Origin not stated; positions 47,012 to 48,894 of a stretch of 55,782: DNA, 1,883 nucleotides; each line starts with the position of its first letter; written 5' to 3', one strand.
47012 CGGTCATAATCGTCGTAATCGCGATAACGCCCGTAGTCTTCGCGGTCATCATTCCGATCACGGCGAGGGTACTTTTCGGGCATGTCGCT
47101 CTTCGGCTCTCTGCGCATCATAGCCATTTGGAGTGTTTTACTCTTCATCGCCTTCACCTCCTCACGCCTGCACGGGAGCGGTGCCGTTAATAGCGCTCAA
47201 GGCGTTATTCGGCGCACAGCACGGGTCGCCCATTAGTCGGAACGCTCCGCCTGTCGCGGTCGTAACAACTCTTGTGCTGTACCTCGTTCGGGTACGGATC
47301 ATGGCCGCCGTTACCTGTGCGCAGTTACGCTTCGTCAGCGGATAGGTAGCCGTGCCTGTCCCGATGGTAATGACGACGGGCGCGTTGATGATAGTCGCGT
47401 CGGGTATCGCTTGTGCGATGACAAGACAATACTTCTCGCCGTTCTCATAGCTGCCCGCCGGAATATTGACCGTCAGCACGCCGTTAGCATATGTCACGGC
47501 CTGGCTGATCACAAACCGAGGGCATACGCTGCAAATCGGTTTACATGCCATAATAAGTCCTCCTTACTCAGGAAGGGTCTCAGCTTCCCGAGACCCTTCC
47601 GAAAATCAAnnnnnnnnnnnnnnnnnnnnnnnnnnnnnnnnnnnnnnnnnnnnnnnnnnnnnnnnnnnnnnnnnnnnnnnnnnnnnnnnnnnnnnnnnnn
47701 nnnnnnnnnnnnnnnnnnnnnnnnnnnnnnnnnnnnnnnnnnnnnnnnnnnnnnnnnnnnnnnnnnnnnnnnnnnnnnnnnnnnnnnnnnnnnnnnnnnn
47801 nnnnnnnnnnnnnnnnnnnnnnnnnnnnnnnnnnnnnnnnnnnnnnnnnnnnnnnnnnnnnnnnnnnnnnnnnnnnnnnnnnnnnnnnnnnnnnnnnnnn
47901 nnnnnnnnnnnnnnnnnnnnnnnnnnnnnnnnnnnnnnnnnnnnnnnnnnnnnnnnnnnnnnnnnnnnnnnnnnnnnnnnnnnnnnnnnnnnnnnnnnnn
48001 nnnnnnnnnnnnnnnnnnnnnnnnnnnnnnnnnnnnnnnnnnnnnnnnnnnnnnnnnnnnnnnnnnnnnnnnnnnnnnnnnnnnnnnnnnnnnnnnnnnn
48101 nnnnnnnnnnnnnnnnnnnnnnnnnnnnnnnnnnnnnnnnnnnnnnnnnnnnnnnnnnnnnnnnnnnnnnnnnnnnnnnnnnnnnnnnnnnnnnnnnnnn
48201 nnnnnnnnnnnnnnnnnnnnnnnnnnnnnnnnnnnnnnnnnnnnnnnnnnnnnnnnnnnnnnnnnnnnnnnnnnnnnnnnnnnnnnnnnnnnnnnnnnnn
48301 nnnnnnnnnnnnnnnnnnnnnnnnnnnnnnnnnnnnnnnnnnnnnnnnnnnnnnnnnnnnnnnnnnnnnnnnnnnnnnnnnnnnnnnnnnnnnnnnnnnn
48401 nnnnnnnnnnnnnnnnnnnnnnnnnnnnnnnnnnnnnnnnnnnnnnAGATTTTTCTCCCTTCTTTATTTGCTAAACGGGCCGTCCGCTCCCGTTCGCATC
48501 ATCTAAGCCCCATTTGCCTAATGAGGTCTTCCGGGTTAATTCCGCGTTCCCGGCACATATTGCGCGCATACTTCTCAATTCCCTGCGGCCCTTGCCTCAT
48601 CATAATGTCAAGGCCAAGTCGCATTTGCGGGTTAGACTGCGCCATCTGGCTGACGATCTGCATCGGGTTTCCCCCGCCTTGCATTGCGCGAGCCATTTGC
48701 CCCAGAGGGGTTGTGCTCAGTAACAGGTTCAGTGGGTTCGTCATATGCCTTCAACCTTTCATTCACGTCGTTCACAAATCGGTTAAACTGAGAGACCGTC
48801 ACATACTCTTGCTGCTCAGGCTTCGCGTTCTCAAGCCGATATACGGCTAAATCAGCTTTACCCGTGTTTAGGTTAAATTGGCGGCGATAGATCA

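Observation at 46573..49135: Five-gene cassette of low-complexity, Cys-capped proteins between the accessory regulators and int: candidate undescribed system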

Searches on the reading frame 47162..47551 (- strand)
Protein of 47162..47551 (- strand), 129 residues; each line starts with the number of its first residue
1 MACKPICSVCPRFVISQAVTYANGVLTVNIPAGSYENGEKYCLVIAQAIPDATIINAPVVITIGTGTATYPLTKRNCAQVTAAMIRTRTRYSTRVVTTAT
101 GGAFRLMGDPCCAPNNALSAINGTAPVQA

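Call 5: search_protein_families(library=pfam, proteins=[window:47162-47551:-], max_evalue=1)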
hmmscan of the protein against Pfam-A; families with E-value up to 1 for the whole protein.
window:47162-47551:- (129 aa): 0 families

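Call 6: search_protein_families(library=phrogs, proteins=[window:47162-47551:-], max_evalue=1)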
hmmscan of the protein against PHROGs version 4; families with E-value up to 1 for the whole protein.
window:47162-47551:- (129 aa): 4 families
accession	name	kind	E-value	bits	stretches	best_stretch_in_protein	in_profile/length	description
phrog_31654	-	unknown function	0.041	14.8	1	18-92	28-103/141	-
phrog_36614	-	unknown function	0.058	14.2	1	26-93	81-148/155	-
phrog_17706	-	moron, auxiliary metabolic gene and host takeover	0.14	13.4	1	11-65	30-90/121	membrane protein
phrog_21989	-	unknown function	0.36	12.3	1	23-39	13-29/80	-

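Call 7: search_protein_families(library=ncbifam, proteins=[window:47162-47551:-], max_evalue=1)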
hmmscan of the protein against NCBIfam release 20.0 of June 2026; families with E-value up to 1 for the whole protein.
window:47162-47551:- (129 aa): 0 families

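Call 36: search_solved_structures(query=A4, max_evalue=10)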
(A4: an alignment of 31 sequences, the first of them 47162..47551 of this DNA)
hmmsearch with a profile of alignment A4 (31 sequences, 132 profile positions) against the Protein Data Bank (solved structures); distinct sequences matched with E-value up to 10: 2.
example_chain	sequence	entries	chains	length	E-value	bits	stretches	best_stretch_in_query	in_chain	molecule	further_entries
6m5y_A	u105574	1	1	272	0.21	14.7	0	17-33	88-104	Galectin-1,Galectin-1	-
6i9b_A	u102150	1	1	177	0.93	12.6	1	34-57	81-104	La-related protein 4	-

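Call 41: find_homologous_proteins(query=window:47162-47551:-)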
Query window:47162-47551:- (129 aa): 4675 proteins with E <= 0.001 among 4683 candidates; the best 120 are listed.
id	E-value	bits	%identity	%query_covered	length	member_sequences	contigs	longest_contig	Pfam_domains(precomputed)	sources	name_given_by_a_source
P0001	8.3e-75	267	97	100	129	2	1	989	-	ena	-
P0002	3.1e-74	265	98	100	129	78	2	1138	-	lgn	-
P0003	3.7e-74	264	96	100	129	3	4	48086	-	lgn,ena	-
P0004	3.7e-74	264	96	100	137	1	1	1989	-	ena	-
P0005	1.3e-58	214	78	98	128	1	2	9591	-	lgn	-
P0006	1.7e-58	214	77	96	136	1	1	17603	-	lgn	-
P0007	2.7e-58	213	76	96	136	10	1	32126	-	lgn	-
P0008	2.8e-58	213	76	96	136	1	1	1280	-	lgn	-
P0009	3.7e-58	213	76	96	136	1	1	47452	-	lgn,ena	-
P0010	5.1e-58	212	76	96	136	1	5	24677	-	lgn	-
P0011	6.7e-58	212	76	96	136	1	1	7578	-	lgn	-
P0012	7.8e-58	212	80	98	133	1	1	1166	-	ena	-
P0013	9.8e-58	211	76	96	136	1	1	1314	-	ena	-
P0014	1.4e-57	211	75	95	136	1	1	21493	-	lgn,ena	-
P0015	1.5e-57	211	77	98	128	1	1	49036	-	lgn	-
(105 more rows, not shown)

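Call 47: predict_structure(alignment_id=A6)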
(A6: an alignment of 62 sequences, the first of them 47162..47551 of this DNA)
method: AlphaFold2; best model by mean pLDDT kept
length: 129 residues; sequences in the alignment: 62
mean_pLDDT: 48.2   pTM: 0.42
mean pLDDT of the five models: 48.2, 45.3, 44.7, 39.5, 38.8
residues with pLDDT >= 90: 0; 70-90: 0; 50-70: 61; < 50: 68
segments of 3 or more residues with pLDDT < 50: 1-10, 71-101, 105-129
pLDDT, mean of each block of 10 residues (from residue 1): 42 61 65 57 56 55 59 31 35 43 47 37 38
secondary structure, 60 per line:
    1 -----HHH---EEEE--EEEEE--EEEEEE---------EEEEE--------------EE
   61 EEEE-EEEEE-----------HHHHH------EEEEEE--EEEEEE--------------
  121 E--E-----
elements in order: E12-15 E18-22 E25-30 E40-44 E59-64 E66-70 H82-86 E93-98 E101-106
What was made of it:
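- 47162..47551 (-): P4, 129 aa, all-beta. It has an N-terminal C-x3-C-x2-C (C3, C7, C10), conserved C42, and a PCC motif near the C-terminus. It is the most conserved protein of the set. The AF2 model is unusable at pLDDT 48 (call 47).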

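Call 49: search_protein_families(library=pfam, alignment_id=A4, max_evalue=1)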
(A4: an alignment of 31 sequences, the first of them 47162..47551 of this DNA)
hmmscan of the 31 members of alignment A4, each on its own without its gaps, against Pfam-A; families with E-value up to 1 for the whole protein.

A. member 1, window:47162-47551:- (129 aa): 0 families

B. families by the number of members that match (of 31 scanned): 9 families
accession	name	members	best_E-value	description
PF14601.11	TFX_C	5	0.13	DNA_binding protein, TFX, C-term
PF23355.1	IFT52_GIFT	3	0.017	IFT52 GIFT domain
PF22514.2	EXPB1_D1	3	0.017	EXPB1-like domain 1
PF10581.15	Synapsin_N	3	0.091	Synapsin N-terminal region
PF14441.12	OTT_1508_deam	1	0.014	OTT_1508-like deaminase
PF00187.25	Chitin_bind_1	1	0.02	Chitin recognition protein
PF24148.1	ApeC_platyh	1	0.11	ApeC, platyhelminthes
PF19226.5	DisA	1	0.12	DisA glycoprotein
PF18612.7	Bac_A_amyl_C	1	0.13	Bacterial Alpha amylase C-terminal domain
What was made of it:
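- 47162..47551 (-): No Pfam or PDB match (calls 5, 36, 49).
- On Exosporium or spore-coat proteins (BclA, ExsY/CotY, CdeC type): No Pfam or NCBIfam hit for any window protein (calls 5, 7, 49).
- No hit to any coat or exosporium family for the window proteins (calls 5, 7, 49).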

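Call 72: fold_search(model_id=the predicted structure, library=pdb)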
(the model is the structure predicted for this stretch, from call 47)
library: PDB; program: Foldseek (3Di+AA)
matches with E <= 10: 113; with E <= 0.001: 0
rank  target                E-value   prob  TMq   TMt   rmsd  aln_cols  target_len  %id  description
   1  3n2b_B                3.2e-01  0.06  0.14  0.05  15.4       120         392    8  1.8 Angstrom Resolution Crystal Structure of Diaminopimelate Decarboxylase (lysA) from Vibrio cholerae. (released 2010-06-09)
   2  3n2b_D                5.2e-01  0.04  0.14  0.05  15.0       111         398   10  1.8 Angstrom Resolution Crystal Structure of Diaminopimelate Decarboxylase (lysA) from Vibrio cholerae. (released 2010-06-09)
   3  2nva_F                5.6e-01  0.20  0.24  0.10   6.3        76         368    9  The X-ray crystal structure of the Paramecium bursaria Chlorella virus arginine decarboxylase bound to agmatine (released 2007-03-20)
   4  2nv9_G                6.3e-01  0.18  0.24  0.10   6.2        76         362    9  The X-ray Crystal Structure of the Paramecium bursaria Chlorella virus arginine decarboxylase (released 2007-03-20)
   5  2nv9_A                6.7e-01  0.18  0.24  0.10   6.3        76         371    9  The X-ray Crystal Structure of the Paramecium bursaria Chlorella virus arginine decarboxylase (released 2007-03-20)
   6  2nv9_C                7.2e-01  0.16  0.24  0.10   6.3        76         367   10  The X-ray Crystal Structure of the Paramecium bursaria Chlorella virus arginine decarboxylase (released 2007-03-20)
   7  2nva_H                7.6e-01  0.16  0.24  0.10   6.3        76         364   10  The X-ray crystal structure of the Paramecium bursaria Chlorella virus arginine decarboxylase bound to agmatine (released 2007-03-20)
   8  2nva_C                8.1e-01  0.16  0.24  0.10   6.3        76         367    9  The X-ray crystal structure of the Paramecium bursaria Chlorella virus arginine decarboxylase bound to agmatine (released 2007-03-20)
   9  2nv9_D                8.7e-01  0.15  0.24  0.10   6.3        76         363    9  The X-ray Crystal Structure of the Paramecium bursaria Chlorella virus arginine decarboxylase (released 2007-03-20)
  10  2nva_D                8.7e-01  0.15  0.24  0.10   6.3        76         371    9  The X-ray crystal structure of the Paramecium bursaria Chlorella virus arginine decarboxylase bound to agmatine (released 2007-03-20)
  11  2nva_E                9.2e-01  0.15  0.24  0.10   6.3        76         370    9  The X-ray crystal structure of the Paramecium bursaria Chlorella virus arginine decarboxylase bound to agmatine (released 2007-03-20)
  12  2nva_A                9.8e-01  0.15  0.24  0.10   6.3        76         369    9  The X-ray crystal structure of the Paramecium bursaria Chlorella virus arginine decarboxylase bound to agmatine (released 2007-03-20)
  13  2nva_G                9.8e-01  0.14  0.24  0.10   6.3        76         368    9  The X-ray crystal structure of the Paramecium bursaria Chlorella virus arginine decarboxylase bound to agmatine (released 2007-03-20)
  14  2nv9_E                1.1e+00  0.14  0.24  0.10   6.3        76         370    9  The X-ray Crystal Structure of the Paramecium bursaria Chlorella virus arginine decarboxylase (released 2007-03-20)
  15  7lbf_B                1.1e+00  0.03  0.16  0.11  10.8        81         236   10  CryoEM structure of the HCMV Trimer gHgLgO in complex with human Platelet-derived growth factor receptor alpha and neu (released 2021-03-10)
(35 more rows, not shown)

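Call 73: search_protein_families(library=padloc, proteins=[window:47162-47551:-], max_evalue=0.1)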
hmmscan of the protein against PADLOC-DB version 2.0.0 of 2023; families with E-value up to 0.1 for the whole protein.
window:47162-47551:- (129 aa): 0 families

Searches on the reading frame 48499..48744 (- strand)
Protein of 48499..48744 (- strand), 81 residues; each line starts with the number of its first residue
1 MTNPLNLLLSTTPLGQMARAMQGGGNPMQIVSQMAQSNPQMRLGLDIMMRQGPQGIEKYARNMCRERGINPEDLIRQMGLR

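Call 5: search_protein_families(library=pfam, proteins=[window:48499-48744:-], max_evalue=1)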
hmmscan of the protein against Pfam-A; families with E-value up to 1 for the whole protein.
window:48499-48744:- (81 aa): 0 families

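Call 6: search_protein_families(library=phrogs, proteins=[window:48499-48744:-], max_evalue=1)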
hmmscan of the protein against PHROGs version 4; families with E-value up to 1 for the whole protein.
window:48499-48744:- (81 aa): 1 family
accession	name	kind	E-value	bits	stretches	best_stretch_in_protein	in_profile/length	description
phrog_6523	-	lysis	0.068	13.9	1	16-52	51-87/255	endolysin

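Call 7: search_protein_families(library=ncbifam, proteins=[window:48499-48744:-], max_evalue=1)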
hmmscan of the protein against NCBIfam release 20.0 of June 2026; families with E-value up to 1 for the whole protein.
window:48499-48744:- (81 aa): 0 families

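Call 62: search_solved_structures(query=A9, max_evalue=10, show_alignments=2)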
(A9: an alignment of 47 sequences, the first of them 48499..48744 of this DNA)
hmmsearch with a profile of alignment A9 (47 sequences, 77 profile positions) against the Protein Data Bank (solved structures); distinct sequences matched with E-value up to 10: 20.
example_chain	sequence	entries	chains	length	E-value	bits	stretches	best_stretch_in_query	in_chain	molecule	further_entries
7bqq_A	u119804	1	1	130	0.00067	22.8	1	16-74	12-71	Gogy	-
3f02_A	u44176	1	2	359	0.069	16.3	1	34-74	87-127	Neuroserpin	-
3fgq_A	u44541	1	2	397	0.071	16.3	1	34-74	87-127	Neuroserpin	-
3f5n_A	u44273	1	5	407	0.077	16.2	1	34-74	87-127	Neuroserpin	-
7unh_A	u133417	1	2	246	0.084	16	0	23-55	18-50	SP2 designed chlorophyll dimer protein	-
8v9t_V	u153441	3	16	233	0.087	16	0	1-72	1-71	Helicase loader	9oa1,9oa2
7uni_A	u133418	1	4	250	0.091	15.9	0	26-54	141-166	SP2-ZnPPaM designed chlorophyll dimer protein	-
8j07_10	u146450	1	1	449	0.14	15.3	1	11-68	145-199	Dynein regulatory complex protein 10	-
2xny_M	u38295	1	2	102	0.24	14.6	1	10-65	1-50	M PROTEIN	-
6yny_G1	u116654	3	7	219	0.32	14.2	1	14-57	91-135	Oligomycin sensitivity-conferring protein (OSCP)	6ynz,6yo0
3bbz_A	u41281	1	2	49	0.38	13.9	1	20-57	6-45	P protein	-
2oto_A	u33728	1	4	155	0.48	13.6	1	10-65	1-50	M protein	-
4wfq_A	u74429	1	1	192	0.5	13.6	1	6-42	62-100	Suppressor of stem-loop protein 1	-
9l08_A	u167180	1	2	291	0.57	13.4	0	37-62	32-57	Covalently Connected Cytochrome c555 trimer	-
3u49_A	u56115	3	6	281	1.1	12.4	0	46-73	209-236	Bacilysin biosynthesis oxidoreductase ywfH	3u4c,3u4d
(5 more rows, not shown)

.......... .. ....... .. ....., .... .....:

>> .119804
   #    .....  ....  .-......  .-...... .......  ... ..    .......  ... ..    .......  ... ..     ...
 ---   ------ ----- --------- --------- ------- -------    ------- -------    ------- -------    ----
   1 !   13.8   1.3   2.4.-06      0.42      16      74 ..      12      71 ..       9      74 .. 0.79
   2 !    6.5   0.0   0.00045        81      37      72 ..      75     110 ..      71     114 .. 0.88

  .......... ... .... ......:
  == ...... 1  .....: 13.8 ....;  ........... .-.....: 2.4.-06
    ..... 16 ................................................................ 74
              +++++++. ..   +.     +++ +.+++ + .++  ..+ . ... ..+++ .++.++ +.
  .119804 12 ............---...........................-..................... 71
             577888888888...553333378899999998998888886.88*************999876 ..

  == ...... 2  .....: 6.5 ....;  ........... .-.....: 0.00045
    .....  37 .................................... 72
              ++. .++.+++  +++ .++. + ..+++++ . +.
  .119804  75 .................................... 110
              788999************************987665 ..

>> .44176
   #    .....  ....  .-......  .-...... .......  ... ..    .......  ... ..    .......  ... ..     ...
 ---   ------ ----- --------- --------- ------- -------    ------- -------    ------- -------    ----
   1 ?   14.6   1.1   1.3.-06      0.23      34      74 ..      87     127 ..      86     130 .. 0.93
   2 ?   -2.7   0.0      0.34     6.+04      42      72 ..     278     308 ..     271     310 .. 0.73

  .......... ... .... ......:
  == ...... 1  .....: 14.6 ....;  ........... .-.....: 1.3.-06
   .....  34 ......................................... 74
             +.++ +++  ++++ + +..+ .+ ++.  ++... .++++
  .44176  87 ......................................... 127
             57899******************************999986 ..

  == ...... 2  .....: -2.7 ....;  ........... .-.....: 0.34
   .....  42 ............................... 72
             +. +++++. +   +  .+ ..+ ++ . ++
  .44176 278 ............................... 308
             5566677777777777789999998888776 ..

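Call 73: search_protein_families(library=padloc, proteins=[window:48499-48744:-], max_evalue=0.1)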
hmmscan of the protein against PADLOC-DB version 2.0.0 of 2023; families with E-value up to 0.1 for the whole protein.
window:48499-48744:- (81 aa): 0 families
